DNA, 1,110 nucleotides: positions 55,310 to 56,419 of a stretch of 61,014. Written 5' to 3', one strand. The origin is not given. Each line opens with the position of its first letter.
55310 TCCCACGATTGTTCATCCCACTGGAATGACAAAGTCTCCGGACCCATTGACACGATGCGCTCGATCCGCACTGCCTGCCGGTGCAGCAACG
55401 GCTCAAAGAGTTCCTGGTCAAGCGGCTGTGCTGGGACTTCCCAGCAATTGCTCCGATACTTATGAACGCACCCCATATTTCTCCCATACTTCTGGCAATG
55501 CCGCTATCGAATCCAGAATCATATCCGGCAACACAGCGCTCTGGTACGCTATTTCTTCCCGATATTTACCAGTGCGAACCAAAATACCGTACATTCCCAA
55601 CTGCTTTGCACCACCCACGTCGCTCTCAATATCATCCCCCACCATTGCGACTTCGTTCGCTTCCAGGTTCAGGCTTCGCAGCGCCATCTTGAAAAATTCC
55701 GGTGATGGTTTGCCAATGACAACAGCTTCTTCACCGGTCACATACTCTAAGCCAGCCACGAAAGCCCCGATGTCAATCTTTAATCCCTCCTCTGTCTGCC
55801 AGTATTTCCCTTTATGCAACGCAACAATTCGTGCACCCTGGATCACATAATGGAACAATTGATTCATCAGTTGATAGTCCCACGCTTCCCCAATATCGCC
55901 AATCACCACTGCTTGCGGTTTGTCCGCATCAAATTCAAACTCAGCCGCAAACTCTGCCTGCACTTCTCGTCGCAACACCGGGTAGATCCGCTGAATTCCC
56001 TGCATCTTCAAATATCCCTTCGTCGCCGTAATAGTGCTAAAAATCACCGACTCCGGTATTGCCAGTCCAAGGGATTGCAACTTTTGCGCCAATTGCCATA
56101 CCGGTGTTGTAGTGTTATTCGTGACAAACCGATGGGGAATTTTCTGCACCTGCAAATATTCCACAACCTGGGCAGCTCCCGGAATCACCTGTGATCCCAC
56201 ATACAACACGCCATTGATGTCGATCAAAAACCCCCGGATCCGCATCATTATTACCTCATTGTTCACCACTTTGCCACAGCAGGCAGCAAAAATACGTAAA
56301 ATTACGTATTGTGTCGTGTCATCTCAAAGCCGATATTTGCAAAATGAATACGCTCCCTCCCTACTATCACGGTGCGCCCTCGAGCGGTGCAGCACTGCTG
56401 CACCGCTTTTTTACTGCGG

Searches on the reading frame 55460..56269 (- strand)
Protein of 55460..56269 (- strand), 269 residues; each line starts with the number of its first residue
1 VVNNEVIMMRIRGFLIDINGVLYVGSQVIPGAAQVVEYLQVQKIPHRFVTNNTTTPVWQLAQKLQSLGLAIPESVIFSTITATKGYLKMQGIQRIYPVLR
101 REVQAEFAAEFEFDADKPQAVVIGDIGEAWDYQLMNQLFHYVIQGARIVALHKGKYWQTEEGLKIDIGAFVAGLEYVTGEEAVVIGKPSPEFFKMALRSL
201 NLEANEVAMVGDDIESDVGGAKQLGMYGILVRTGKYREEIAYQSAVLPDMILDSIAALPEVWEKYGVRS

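Call 68: search_protein_families(library=pfam, proteins=[window:55460-56269:-], max_evalue=0.001)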
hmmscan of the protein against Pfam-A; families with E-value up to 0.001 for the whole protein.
window:55460-56269:- (269 aa): 4 families
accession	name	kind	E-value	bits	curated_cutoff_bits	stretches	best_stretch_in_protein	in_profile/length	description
PF13242.12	Hydrolase_like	-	9.2e-22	77.2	22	1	184-257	1-74/75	HAD-hyrolase-like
PF13344.12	Hydrolase_6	-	1.2e-19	70.7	27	1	14-108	1-96/101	Haloacid dehalogenase-like hydrolase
PF00702.32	Hydrolase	-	3.2e-14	54.2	26.4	1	11-225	1-191/191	haloacid dehalogenase-like hydrolase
PF13419.12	HAD_2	-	6.9e-10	39.8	23.8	1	175-231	123-178/178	Haloacid dehalogenase-like hydrolase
